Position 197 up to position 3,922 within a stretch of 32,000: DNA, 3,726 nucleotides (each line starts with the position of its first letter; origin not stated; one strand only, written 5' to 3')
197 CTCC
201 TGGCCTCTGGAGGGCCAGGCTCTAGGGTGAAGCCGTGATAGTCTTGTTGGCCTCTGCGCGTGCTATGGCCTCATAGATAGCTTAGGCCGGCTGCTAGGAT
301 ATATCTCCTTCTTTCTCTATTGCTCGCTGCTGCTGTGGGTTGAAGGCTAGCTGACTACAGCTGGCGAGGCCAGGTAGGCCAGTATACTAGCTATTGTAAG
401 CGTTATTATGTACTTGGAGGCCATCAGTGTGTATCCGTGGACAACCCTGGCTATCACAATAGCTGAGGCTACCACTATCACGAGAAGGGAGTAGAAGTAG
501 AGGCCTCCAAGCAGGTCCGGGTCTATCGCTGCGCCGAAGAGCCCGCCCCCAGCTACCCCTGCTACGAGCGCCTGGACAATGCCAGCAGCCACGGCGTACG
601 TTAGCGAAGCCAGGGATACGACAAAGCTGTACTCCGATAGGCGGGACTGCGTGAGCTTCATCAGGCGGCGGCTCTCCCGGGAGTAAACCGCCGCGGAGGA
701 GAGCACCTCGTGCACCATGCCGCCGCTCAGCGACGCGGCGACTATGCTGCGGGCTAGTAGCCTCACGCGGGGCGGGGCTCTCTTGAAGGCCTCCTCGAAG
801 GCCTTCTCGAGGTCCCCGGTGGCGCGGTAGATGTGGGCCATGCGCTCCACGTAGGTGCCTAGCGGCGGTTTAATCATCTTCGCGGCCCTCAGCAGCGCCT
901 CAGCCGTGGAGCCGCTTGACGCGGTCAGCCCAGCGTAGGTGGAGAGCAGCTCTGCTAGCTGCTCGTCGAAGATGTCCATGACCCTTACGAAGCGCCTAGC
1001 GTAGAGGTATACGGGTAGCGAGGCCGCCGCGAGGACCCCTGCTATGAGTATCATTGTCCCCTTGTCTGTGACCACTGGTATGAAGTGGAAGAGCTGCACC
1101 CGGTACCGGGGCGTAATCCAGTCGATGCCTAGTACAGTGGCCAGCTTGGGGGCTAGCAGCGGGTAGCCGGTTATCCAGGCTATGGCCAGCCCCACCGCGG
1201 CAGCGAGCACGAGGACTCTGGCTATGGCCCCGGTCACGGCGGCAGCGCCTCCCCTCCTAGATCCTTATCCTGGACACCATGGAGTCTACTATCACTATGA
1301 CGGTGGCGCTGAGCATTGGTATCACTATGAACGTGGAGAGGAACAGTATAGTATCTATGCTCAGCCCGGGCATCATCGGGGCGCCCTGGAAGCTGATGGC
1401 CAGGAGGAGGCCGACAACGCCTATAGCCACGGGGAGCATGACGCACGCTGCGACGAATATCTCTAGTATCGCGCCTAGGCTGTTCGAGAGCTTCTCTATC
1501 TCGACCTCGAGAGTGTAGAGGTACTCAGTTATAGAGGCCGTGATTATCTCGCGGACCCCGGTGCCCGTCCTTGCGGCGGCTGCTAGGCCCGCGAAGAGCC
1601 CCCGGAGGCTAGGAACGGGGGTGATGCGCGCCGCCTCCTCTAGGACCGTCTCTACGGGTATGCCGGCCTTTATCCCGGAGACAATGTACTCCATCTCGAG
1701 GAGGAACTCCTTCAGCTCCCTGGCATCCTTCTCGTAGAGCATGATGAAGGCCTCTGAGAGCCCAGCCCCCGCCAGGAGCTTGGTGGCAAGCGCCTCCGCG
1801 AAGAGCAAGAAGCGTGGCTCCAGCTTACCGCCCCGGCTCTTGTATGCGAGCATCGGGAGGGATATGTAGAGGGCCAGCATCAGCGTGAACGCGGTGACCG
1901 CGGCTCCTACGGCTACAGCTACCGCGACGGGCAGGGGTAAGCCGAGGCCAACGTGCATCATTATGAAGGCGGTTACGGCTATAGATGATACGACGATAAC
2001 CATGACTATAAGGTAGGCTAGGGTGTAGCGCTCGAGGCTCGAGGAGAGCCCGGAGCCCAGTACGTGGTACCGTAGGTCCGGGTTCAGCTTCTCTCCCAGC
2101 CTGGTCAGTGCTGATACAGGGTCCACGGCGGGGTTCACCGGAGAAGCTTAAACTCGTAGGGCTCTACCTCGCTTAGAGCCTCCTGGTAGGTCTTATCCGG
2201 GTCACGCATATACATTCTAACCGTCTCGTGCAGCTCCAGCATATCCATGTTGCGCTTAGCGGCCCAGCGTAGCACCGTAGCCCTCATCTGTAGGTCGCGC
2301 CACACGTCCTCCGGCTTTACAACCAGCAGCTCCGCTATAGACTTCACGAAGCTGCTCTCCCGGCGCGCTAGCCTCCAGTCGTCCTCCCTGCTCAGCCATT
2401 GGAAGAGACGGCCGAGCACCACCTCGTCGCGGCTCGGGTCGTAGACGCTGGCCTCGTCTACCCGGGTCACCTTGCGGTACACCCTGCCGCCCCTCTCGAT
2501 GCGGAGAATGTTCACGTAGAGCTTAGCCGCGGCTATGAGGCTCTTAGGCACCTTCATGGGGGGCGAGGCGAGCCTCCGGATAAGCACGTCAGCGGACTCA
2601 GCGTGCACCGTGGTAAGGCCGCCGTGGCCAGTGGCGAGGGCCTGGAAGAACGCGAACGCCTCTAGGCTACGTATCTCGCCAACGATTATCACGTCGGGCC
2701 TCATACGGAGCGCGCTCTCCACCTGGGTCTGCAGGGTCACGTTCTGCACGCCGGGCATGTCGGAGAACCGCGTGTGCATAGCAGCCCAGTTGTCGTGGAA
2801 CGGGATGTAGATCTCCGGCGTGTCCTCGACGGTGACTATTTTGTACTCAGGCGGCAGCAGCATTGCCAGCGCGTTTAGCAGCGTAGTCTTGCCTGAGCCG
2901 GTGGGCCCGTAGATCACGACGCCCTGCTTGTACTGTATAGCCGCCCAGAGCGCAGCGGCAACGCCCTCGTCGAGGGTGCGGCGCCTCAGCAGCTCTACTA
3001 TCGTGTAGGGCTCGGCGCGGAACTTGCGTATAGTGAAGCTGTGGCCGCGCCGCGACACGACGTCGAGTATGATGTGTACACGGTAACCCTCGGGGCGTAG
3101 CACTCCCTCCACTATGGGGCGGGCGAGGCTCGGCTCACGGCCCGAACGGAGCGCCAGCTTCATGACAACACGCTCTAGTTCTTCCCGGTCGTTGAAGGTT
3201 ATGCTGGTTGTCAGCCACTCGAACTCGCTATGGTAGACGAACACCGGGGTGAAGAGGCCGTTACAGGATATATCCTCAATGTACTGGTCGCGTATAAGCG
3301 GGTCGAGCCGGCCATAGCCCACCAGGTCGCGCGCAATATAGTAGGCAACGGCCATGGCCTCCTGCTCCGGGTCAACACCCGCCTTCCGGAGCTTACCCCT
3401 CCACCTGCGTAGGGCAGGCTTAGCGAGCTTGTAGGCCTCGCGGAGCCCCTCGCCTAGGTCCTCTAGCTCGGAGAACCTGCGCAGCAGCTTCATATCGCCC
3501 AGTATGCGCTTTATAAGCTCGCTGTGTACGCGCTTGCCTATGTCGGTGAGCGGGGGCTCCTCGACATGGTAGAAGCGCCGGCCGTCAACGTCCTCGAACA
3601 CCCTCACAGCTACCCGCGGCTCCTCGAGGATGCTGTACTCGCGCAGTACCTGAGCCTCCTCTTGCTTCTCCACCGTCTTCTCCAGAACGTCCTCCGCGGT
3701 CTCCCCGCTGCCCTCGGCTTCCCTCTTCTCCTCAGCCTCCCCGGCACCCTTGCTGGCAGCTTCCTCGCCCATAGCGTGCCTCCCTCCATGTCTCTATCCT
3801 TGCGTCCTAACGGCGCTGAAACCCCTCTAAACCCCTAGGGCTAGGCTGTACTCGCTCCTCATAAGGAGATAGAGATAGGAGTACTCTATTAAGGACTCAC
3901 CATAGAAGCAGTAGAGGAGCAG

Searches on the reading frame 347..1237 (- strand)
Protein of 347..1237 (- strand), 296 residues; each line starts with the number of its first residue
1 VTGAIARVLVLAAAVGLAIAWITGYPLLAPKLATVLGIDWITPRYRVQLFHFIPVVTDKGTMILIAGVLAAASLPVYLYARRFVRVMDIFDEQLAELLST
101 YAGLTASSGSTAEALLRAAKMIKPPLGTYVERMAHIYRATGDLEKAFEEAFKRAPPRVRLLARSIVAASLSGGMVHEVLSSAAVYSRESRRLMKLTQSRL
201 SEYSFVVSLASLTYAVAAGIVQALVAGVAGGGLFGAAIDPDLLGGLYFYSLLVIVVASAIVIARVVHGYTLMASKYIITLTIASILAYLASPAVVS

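Call 7: search_protein_families(library=pfam, proteins=[window:347-1237:-], max_evalue=0.001)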
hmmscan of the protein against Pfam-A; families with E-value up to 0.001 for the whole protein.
window:347-1237:- (296 aa): 1 family
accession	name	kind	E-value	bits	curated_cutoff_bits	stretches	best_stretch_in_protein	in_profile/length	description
PF00482.28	T2SSF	-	1.1e-07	32.2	25.2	1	98-220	2-122/125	Type II secretion system (T2SS), protein F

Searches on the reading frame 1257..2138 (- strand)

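Call 7: search_protein_families(library=pfam, proteins=[window:1257-2138:-], max_evalue=0.001)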
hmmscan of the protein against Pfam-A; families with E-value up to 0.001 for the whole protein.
window:1257-2138:- (293 aa): 1 family
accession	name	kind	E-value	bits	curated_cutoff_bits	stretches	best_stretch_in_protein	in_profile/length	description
PF00482.28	T2SSF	-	1e-10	42.1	25.2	1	113-242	1-124/125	Type II secretion system (T2SS), protein F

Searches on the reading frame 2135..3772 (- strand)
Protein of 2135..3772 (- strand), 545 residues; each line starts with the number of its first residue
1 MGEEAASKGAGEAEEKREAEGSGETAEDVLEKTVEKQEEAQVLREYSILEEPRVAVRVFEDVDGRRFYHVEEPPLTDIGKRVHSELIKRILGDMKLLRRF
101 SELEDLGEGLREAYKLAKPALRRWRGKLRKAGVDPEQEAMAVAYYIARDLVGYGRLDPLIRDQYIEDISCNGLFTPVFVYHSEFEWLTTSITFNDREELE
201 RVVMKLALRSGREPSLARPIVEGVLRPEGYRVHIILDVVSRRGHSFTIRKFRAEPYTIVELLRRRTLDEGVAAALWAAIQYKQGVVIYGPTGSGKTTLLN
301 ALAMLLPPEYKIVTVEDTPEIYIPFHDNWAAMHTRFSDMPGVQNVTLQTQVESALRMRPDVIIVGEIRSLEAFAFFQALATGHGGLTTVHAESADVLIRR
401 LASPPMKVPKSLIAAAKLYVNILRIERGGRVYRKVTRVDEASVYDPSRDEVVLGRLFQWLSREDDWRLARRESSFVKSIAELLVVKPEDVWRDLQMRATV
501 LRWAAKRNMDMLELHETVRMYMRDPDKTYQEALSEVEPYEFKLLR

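Call 7: search_protein_families(library=pfam, proteins=[window:2135-3772:-], max_evalue=0.001)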
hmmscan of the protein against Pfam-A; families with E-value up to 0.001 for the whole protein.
window:2135-3772:- (545 aa): 8 families
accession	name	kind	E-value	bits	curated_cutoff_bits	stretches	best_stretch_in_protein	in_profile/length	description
PF00437.27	T2SSE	-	4.8e-32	111.5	24.9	1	242-416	103-268/370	Type II/IV secretion system protein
PF13401.12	AAA_22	-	4.7e-06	27.4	27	1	281-371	4-97/130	AAA domain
PF13555.12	AAA_29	-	7.9e-06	26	27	1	283-311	22-51/61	P-loop containing region of AAA domain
PF13191.12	AAA_16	-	9.2e-06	26.7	32.6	1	269-339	10-79/167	AAA ATPase domain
PF00005.33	ABC_tran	-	9.4e-06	26.7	25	1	279-319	8-48/137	ABC transporter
PF13476.12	AAA_23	-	2.8e-05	25.3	27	1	285-306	22-43/201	AAA domain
PF13521.12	AAA_28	-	3.3e-05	24.6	27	1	285-364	2-78/164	AAA domain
PF20720.3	nSTAND3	-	0.00036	20.7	27.2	1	280-324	15-60/155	Novel STAND NTPase 3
